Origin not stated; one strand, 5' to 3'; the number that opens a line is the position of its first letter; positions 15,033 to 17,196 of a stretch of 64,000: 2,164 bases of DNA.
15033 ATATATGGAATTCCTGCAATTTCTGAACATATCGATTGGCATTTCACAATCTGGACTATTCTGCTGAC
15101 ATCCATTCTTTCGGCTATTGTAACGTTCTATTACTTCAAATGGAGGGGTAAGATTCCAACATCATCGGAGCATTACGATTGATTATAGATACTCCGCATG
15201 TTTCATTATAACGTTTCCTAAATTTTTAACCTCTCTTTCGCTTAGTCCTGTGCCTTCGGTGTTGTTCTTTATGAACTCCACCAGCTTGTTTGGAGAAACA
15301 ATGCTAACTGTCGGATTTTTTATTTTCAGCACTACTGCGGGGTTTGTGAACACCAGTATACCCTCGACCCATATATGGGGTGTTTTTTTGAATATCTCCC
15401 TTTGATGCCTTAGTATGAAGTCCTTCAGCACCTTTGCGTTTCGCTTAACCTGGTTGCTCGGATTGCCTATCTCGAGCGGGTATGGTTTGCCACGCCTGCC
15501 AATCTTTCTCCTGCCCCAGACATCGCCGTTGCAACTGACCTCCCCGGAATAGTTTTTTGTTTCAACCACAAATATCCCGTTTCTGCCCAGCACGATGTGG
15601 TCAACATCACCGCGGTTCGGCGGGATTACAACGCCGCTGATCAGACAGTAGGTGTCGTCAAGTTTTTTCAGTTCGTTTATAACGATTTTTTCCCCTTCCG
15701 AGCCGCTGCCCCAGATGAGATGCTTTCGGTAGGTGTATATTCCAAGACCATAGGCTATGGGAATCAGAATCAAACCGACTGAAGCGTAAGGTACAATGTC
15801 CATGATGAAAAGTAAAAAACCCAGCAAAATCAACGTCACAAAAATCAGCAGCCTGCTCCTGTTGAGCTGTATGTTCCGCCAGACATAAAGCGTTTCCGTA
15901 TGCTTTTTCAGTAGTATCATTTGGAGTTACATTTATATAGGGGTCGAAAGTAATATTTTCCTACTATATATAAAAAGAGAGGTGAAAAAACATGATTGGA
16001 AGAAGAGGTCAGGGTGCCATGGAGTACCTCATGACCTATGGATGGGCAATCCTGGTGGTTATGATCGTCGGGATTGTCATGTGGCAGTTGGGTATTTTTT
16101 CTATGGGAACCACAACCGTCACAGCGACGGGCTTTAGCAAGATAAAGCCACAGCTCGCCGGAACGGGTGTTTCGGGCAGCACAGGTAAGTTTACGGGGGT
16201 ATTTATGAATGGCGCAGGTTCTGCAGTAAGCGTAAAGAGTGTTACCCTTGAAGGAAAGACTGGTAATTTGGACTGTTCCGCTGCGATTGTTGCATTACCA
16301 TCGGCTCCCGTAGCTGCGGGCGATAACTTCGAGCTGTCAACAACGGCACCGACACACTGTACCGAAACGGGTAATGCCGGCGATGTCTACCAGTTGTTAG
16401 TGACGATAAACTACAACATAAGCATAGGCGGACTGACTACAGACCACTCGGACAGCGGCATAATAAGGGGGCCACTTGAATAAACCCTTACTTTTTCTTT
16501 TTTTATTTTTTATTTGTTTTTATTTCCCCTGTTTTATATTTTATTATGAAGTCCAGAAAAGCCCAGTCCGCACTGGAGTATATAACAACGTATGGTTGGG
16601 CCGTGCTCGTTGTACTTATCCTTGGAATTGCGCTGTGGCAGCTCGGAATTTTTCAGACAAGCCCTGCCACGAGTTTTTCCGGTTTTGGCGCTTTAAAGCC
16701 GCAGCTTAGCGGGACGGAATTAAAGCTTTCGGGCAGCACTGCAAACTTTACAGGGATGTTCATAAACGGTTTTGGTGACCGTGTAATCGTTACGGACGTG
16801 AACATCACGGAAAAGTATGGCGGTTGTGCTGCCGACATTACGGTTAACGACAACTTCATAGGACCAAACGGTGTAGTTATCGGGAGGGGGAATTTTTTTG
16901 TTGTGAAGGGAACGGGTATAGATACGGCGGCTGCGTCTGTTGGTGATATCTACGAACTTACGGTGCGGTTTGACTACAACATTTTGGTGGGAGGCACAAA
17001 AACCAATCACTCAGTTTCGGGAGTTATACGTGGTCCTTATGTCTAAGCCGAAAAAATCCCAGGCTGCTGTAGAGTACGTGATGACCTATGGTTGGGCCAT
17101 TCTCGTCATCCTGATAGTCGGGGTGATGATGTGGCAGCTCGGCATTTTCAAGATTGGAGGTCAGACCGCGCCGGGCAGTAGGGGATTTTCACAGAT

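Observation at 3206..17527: Co-directional surface-appendage supercluster: MoxR ATPase, propeller anchor, secreted adhesin-like proteins, Tad-like pilus machinery and pilins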

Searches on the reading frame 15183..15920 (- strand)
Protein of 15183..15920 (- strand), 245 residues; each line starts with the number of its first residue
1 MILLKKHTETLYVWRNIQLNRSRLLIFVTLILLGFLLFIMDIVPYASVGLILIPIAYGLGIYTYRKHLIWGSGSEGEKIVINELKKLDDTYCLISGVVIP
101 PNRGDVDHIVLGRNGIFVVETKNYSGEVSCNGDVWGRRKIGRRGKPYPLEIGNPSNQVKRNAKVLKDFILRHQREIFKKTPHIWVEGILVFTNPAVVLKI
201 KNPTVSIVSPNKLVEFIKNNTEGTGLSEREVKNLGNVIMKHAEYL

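Call 5: search_protein_families(library=pfam, proteins=[window:15183-15920:-], max_evalue=0.01)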
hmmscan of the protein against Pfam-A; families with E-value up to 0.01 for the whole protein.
window:15183-15920:- (245 aa): 1 family
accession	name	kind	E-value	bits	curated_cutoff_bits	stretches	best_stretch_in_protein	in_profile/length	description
PF08378.17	NERD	-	2.3e-23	83.2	22.1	1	72-192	1-111/111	Nuclease-related domain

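Call 59: search_protein_families(library=padloc, proteins=[window:15183-15920:-], max_evalue=0.001)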
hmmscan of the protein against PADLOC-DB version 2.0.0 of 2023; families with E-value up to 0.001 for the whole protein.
window:15183-15920:- (245 aa): 3 families
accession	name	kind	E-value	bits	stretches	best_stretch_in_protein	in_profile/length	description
PDLC02512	PglW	-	2.5e-09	33.6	1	105-203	51-143/1403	PglW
PDLC03921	MkoA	-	6e-07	25.5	1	102-205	43-137/1607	-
PDLC02513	PglW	-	7.7e-05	18.1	1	85-201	25-133/1413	PglW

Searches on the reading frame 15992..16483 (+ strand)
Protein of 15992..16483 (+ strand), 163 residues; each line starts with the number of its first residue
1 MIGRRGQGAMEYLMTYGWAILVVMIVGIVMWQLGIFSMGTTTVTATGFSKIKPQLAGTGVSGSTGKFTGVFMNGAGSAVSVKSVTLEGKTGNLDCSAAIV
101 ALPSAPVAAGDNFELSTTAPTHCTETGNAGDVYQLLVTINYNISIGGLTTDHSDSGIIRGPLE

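Call 5: search_protein_families(library=pfam, proteins=[window:15992-16483:+], max_evalue=0.01)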
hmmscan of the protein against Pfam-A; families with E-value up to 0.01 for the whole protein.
window:15992-16483:+ (163 aa): 0 families

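Call 25: search_protein_families(library=ncbifam, proteins=[window:15992-16483:+], max_evalue=0.01)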
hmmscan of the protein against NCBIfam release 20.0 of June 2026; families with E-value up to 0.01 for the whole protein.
window:15992-16483:+ (163 aa): 0 families

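Call 36: search_solved_structures(query=window:15992-16483:+, max_evalue=10)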
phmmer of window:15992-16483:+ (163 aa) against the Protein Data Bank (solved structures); distinct sequences matched with E-value up to 10: 1.
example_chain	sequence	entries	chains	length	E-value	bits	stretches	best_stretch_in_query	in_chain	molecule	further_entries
5aq0_A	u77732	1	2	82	0.33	14.1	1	111-145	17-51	CARBOXYPEPTIDASE D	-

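Call 61: search_protein_families(library=pfam, proteins=[window:15992-16483:+], max_evalue=10)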
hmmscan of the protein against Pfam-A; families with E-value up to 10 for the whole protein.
window:15992-16483:+ (163 aa): 1 family
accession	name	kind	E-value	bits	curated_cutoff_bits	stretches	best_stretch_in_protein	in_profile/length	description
PF04021.17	Class_IIIsignal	-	0.11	13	23.7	1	4-30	1-27/27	Class III signal peptide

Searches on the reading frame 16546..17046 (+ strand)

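Call 5: search_protein_families(library=pfam, proteins=[window:16546-17046:+], max_evalue=0.01)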
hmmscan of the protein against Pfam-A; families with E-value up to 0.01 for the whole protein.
window:16546-17046:+ (166 aa): 0 families

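Call 25: search_protein_families(library=ncbifam, proteins=[window:16546-17046:+], max_evalue=0.01)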
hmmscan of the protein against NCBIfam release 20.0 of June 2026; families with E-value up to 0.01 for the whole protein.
window:16546-17046:+ (166 aa): 1 family
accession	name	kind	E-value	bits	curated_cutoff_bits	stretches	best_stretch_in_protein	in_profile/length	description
NF040514.1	CAL67264_fam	equivalog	0.0072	16.5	50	0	16-48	6-37/57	CAL67264 family membrane protein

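Call 61: search_protein_families(library=pfam, proteins=[window:16546-17046:+], max_evalue=10)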
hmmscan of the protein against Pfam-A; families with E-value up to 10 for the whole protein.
window:16546-17046:+ (166 aa): 0 families
